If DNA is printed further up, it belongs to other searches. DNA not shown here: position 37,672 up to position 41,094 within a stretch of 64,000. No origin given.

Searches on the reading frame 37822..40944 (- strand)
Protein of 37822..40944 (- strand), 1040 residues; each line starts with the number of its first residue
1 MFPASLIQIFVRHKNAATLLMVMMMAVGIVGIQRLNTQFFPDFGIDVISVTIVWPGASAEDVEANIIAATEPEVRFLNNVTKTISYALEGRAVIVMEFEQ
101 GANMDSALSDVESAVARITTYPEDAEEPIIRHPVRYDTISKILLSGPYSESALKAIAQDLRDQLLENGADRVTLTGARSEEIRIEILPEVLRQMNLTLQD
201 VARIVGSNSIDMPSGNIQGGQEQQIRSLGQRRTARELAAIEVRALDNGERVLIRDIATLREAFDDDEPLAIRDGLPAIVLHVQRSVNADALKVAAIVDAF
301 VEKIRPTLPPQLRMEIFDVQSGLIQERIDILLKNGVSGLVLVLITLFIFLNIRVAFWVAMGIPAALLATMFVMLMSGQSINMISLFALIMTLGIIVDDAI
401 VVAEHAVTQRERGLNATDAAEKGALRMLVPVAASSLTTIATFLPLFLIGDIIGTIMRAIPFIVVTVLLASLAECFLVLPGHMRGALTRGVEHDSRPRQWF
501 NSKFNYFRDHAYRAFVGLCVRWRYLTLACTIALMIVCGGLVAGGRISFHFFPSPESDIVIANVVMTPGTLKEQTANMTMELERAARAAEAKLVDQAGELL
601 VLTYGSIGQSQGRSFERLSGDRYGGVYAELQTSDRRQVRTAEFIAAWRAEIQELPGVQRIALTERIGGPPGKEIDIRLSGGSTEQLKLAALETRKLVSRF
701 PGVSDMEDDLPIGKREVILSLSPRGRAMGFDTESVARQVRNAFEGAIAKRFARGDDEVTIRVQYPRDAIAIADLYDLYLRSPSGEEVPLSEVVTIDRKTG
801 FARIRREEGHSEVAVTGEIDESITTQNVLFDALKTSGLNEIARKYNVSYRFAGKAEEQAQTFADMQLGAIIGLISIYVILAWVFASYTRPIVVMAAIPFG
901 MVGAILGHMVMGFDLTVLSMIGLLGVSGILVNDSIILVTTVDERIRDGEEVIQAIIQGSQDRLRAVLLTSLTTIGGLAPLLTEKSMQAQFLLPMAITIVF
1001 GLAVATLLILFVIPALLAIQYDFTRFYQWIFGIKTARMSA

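Call 88: search_protein_families(library=pfam, proteins=[window:37822-40944:-], max_evalue=0.00001)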
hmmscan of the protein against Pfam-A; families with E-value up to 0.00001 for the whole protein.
window:37822-40944:- (1040 aa): 2 families
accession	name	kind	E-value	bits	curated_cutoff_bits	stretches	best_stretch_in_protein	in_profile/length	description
PF00873.25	ACR_tran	-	1.5e-152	510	28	1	7-1017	2-1017/1021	AcrB/AcrD/AcrF family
PF02355.23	SecD_SecF_C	-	3.2e-06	27.1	20.5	0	859-1017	29-183/189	Protein export membrane protein SecD/SecF, C-terminal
